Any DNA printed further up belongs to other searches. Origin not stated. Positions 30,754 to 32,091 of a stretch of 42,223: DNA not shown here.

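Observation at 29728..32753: Truncated IS1595 transposase and an extreme AT-rich tract next to a double-HTH/PAS two-gene operon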

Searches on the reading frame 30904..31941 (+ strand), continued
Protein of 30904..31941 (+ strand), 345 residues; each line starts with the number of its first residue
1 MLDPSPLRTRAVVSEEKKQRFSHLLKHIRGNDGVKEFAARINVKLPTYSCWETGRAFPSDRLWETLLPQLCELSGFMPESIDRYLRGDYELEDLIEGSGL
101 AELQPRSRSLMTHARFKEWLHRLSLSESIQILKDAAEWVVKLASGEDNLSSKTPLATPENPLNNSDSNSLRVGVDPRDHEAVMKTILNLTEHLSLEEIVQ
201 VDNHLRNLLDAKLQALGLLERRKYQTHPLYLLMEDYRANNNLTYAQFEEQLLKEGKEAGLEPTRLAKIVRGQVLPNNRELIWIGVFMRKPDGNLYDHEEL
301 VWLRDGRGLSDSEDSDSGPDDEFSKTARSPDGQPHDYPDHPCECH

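Call 39: fold_search(model_id=the predicted structure, library=pdb)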
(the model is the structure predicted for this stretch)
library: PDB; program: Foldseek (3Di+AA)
matches with E <= 10: 156; with E <= 0.001: 0
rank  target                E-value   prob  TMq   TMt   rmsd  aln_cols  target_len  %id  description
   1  2ofy_B                1.4e-01  1.00  0.18  0.68   2.7        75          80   19  Crystal structure of putative XRE-family transcriptional regulator from Rhodococcus sp. (released 2007-01-16)
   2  2b5a_B                3.0e-01  0.99  0.17  0.61   3.6        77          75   22  C.BclI, Control Element of the BclI Restriction-Modification System (released 2006-01-03)
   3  2ofy_A                4.2e-01  0.99  0.18  0.63   2.8        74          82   19  Crystal structure of putative XRE-family transcriptional regulator from Rhodococcus sp. (released 2007-01-16)
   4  3f52_A                4.4e-01  0.96  0.17  0.56   4.3        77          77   23  Crystal structure of the clp gene regulator ClgR from C. glutamicum (released 2008-11-18)
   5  2b5a_C                5.1e-01  0.96  0.17  0.59   3.7        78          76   22  C.BclI, Control Element of the BclI Restriction-Modification System (released 2006-01-03)
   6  3f51_E                5.3e-01  0.89  0.17  0.51   8.0       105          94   20  Crystal Structure of the clp gene regulator ClgR from Corynebacterium glutamicum (released 2008-11-18)
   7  4yxx                  5.6e-01  0.15  0.14  0.19  17.7       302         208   17  Computationally designed left-handed alpha/alpha toroid with 6 repeats (released 2015-12-16)
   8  2b5a_A                6.5e-01  0.93  0.17  0.59   3.9        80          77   21  C.BclI, Control Element of the BclI Restriction-Modification System (released 2006-01-03)
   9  9iaq_D                6.8e-01  0.60  0.16  0.42  13.2       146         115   19  Arbitrium controls lysis-lysogeny through the activation of a small antirepressor protein in the majority of arbitrium (released 2026-01-14)
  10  8s6p                  7.1e-01  0.09  0.11  0.15  17.6       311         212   12  Crystal structure of a computationally designed protein bound to a Ru-containing cofactor (released 2025-05-28)
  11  3f51_D                7.5e-01  0.80  0.18  0.52   8.0       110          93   20  Crystal Structure of the clp gene regulator ClgR from Corynebacterium glutamicum (released 2008-11-18)
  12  1y9q                  8.2e-01  0.94  0.14  0.25   2.8        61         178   20  Crystal Structure of HTH_3 family Transcriptional Regulator from Vibrio cholerae (released 2005-01-04)
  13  9gvf                  8.2e-01  0.09  0.10  0.15  17.6       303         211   13  Crystal structure of a computationally designed protein (released 2025-10-08)
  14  3f51_A                9.1e-01  0.85  0.17  0.48   4.8        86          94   13  Crystal Structure of the clp gene regulator ClgR from Corynebacterium glutamicum (released 2008-11-18)
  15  3f51_C                9.5e-01  0.84  0.17  0.52   7.1        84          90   23  Crystal Structure of the clp gene regulator ClgR from Corynebacterium glutamicum (released 2008-11-18)
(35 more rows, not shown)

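Call 40: search_protein_representatives(alignment_id=A1)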
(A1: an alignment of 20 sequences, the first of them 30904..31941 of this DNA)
Query: 20 sequences, 352 profile positions. Proteins with E-value up to 0.001 (for the whole library): 32; up to 1e-10: 11; up to 1e-30: 5. The best 32 are listed.
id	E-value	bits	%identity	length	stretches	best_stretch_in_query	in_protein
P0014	2.7e-169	579.1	-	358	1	1-344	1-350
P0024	1.5e-121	422.0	-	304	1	51-337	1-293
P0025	1.1e-91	323.8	-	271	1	99-348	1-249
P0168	3.0e-69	250.0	-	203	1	1-213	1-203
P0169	5.5e-32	127.4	-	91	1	255-344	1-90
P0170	2.7e-22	95.5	-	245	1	1-153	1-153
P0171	1.1e-21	93.5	-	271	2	1-146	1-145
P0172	5.0e-21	91.4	-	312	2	184-333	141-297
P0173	1.0e-14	70.6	-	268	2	185-327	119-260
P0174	4.5e-14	68.5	-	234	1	188-318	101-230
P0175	5.7e-11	58.3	-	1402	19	200-230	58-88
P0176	5.3e-10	55.1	-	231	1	4-134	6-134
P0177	6.9e-10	54.7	-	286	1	178-336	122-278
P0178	7.2e-10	54.7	-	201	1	226-325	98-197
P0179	4.4e-08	48.8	-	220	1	229-320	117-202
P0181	4.3e-07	45.6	-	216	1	1-163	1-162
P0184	2.8e-06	42.9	-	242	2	4-150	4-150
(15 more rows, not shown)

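Call 43: list_cluster_members(proteins=[P0170, P0171, P0172, P0173, P0174, P0176, P0177, P0178, P0181, P0184])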
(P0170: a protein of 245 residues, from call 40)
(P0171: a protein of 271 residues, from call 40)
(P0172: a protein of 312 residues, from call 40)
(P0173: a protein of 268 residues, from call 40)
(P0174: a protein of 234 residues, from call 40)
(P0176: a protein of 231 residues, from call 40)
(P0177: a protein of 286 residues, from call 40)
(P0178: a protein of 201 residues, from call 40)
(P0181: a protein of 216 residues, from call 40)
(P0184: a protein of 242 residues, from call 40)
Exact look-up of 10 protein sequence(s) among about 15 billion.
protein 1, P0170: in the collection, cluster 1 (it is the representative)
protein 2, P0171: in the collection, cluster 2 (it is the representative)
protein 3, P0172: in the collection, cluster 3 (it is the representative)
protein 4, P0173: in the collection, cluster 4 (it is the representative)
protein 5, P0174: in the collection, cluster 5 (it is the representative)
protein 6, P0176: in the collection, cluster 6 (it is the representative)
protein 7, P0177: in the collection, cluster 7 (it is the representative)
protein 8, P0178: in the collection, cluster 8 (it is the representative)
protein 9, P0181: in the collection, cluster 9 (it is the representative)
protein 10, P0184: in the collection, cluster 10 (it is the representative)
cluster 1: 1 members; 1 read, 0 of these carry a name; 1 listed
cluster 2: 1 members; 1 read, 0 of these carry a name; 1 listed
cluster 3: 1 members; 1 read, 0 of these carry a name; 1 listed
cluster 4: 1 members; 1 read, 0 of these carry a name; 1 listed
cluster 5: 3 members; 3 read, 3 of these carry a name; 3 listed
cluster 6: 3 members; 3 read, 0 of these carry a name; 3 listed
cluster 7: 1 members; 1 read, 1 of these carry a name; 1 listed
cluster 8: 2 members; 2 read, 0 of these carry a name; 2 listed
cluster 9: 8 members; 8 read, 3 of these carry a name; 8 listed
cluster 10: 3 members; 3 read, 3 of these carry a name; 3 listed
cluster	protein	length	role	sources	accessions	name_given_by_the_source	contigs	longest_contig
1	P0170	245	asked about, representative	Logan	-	-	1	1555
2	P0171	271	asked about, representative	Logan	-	-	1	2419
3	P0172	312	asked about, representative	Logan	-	-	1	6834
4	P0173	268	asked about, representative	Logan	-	-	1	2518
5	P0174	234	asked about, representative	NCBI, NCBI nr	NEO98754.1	MAG: helix-turn-helix transcriptional regulator [Symploca sp. SIO2E9] | helix-turn-helix transcriptional regulator [Symploca sp. SIO2E9]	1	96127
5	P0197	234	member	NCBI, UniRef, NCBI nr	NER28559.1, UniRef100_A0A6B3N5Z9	MAG: helix-turn-helix transcriptional regulator [Symploca sp. SIO1C4] | Helix-turn-helix transcriptional regulator n=1 Tax=Symploca sp. SIO1C4 TaxID=2607765 ... | helix-turn-helix transcriptional regulator [Symploca sp. SIO1C4]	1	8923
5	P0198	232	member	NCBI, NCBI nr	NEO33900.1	MAG: helix-turn-helix transcriptional regulator [Symploca sp. SIO3C6] | helix-turn-helix transcriptional regulator [Symploca sp. SIO3C6]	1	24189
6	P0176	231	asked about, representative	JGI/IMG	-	-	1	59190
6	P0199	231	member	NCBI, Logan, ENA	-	-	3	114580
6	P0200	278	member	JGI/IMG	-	-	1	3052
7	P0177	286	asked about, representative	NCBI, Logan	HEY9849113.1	MAG TPA: hypothetical protein V6D28_06625 [Leptolyngbyaceae cyanobacterium]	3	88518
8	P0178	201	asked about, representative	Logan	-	-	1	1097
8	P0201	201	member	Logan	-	-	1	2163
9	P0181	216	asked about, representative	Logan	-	-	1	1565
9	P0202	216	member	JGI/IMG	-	hypothetical protein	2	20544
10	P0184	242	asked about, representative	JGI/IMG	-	transcriptional regulator with XRE-family HTH domain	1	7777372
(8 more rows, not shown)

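Call 45: find_encoding_contigs(protein=P0184, flank=5000, max_places=2)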
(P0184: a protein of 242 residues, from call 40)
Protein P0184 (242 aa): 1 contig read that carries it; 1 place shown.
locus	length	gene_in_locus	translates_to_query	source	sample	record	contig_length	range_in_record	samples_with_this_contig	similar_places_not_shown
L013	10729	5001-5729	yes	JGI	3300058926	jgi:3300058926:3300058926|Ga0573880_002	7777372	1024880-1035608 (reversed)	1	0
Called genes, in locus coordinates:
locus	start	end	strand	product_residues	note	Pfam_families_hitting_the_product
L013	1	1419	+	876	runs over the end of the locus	PF00515:TPR_1 (faint), PF07719:TPR_2 (faint), PF13176:TPR_7 (faint), PF13181:TPR_8 (faint), PF13374:TPR_10 (faint), PF17874:TPR_MalT (weak), PF13424:TPR_12, PF12770:CHAT, +2 more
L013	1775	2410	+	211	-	-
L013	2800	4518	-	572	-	PF05226:CHASE2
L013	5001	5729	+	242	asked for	-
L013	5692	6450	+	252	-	-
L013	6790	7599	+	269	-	-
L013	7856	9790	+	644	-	PF02321:OEP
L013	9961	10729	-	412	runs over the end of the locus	-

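Call 46: find_encoding_contigs(protein=P0174, flank=5000, max_places=2)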
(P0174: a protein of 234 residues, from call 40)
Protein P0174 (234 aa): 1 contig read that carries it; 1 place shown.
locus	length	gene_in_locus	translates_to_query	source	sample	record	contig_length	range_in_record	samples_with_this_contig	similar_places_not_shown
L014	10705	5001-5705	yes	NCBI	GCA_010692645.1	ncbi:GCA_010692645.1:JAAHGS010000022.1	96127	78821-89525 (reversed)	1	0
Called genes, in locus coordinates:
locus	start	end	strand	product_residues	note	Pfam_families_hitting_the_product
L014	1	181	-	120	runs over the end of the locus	-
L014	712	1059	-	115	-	-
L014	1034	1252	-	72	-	-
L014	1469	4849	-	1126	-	PF00145:DNA_methylase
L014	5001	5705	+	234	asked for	PF13560:HTH_31 (faint), PF01381:HTH_3 (weak)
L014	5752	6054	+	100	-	-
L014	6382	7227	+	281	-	PF27711:SMase_D_PLipase_D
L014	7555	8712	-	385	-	PF06782:UPF0236 (faint)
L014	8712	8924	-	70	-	-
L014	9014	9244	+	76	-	-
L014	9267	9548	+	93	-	-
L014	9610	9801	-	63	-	-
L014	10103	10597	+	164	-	-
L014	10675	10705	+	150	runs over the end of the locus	-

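Call 50: search_protein_families(library=pfam, proteins=[L013:5692-6450:+, L013:6790-7599:+, L014:5752-6054:+, P0172, P0177], max_evalue=1)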
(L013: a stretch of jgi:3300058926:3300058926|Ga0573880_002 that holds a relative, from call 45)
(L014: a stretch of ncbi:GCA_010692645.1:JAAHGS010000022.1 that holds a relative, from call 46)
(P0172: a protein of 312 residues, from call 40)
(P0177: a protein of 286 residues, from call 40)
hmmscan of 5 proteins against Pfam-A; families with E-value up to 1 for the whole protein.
L013:5692-6450:+ (252 aa): 2 families
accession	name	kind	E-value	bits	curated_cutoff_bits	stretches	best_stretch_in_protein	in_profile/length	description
PF08447.18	PAS_3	-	0.017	15.9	25.6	1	165-228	12-78/89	PAS fold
PF00910.28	RNA_helicase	-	0.094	13.6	21.5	0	189-231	18-60/105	RNA helicase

L013:6790-7599:+ (269 aa): 1 family
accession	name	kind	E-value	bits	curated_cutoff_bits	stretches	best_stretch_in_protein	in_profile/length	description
PF07282.18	Cas12f1-like_TNB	-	0.16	12.6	26.3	1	143-170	1-28/60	Cas12f1-like, TNB domain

L014:5752-6054:+ (100 aa): 1 family
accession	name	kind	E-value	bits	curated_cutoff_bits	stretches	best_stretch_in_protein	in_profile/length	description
PF17424.7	DUF5411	-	0.018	15.4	30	1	39-95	52-108/134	Family of unknown function (DUF5411)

P0172 (312 aa): 8 families
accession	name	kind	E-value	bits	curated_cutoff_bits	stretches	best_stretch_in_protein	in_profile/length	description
PF01381.28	HTH_3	-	1.6e-05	25.2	23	1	27-67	14-53/55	Helix-turn-helix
PF13560.12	HTH_31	-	0.00019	22.1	27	1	27-72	19-64/64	Helix-turn-helix domain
PF14549.12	P22_Cro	-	0.00066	19.8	30.2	1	26-43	13-30/60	DNA-binding transcriptional regulator Cro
PF15943.11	YdaS_toxin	-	0.011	16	30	1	25-47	11-33/65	Bacterial toxin YdaS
PF20060.4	DUF6459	-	0.09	13.6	27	1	69-180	14-95/105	Family of unknown function (DUF6459)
PF07553.16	Lipoprotein_Ltp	-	0.18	12.4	23.2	1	203-233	11-41/48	Host cell surface-exposed lipoprotein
PF23992.1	Pam3_gp32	-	0.19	12.1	27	1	132-194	36-98/108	Phage Pam3 gp32-like protein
PF12614.13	RRF_GI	-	0.5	10.9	26.8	0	156-185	66-95/126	Ribosome recycling factor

P0177 (286 aa): 2 families
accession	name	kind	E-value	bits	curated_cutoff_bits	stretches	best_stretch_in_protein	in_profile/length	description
PF01381.28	HTH_3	-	0.0002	21.7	23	1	206-233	21-48/55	Helix-turn-helix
PF22800.1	CFAP410_C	-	0.091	12.9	27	1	135-156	13-34/36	CFAP410 C-terminal domain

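Call 71: search_protein_families(library=pfam, alignment_id=A1, max_evalue=0.01)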
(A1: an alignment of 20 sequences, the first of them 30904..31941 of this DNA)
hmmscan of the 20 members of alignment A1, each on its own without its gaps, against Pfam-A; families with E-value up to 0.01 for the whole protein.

A. member 1, window:30904-31941:+ (345 aa): 2 families
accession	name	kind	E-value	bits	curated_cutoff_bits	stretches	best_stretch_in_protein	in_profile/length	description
PF13560.12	HTH_31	-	5.4e-05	23.9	27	0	21-67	2-51/64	Helix-turn-helix domain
PF01381.28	HTH_3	-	0.0062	17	23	0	35-59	13-37/55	Helix-turn-helix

B. families by the number of members that match (of 20 scanned): 3 families
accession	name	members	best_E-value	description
PF13560.12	HTH_31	17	7.2e-07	Helix-turn-helix domain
PF01381.28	HTH_3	16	3.5e-06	Helix-turn-helix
PF12844.13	HTH_19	1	0.005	Helix-turn-helix domain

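Call 77: search_protein_families(library=pfam, proteins=[L010:4436-4804:-, L010:6395-7765:-, L010:3183-3554:-, L010:758-1936:-, L010:4814-5131:-], max_evalue=0.01)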
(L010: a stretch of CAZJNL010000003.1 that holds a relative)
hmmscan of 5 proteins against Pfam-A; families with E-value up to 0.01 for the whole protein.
L010:4436-4804:- (122 aa): 1 family
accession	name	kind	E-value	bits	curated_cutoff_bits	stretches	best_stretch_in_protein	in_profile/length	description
PF12759.13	HTH_Tnp_IS1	-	0.00013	21.9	24.9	1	49-84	9-44/46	InsA C-terminal domain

L010:6395-7765:- (456 aa): 6 families
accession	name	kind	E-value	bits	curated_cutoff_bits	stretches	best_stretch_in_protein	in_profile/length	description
PF00078.32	RVT_1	-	1.5e-44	152.6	29.6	1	20-225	1-204/205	Reverse transcriptase (RNA-dependent DNA polymerase)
PF08388.16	GIIM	-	6.5e-20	71.3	23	1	245-320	4-80/80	Group II intron, maturase-specific domain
PF01844.29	HNH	-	3.2e-12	46.8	21.4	1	403-449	1-47/47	HNH endonuclease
PF14279.12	HNH_5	-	3.7e-06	27.2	27.5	1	403-450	1-47/56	HNH endonuclease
PF21488.3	YqbF_HeH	-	0.00043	20.2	27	0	252-269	4-21/39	YqbF, HeH motif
PF01348.27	Intron_maturas2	-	0.0059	17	20.8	0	249-293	31-76/140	Type II intron maturase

L010:3183-3554:- (123 aa): 0 families

L010:758-1936:- (392 aa): 1 family
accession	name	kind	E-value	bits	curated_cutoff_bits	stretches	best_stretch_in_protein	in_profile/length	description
PF00501.34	AMP-binding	-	2.5e-31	109.3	29.9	1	70-368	10-337/384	AMP-binding enzyme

L010:4814-5131:- (105 aa): 0 families

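Call 96: search_protein_families(library=padloc, proteins=[window:30937-31941:+], max_evalue=0.01)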
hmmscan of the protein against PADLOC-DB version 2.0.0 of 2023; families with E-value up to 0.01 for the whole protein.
window:30937-31941:+ (334 aa): 0 families
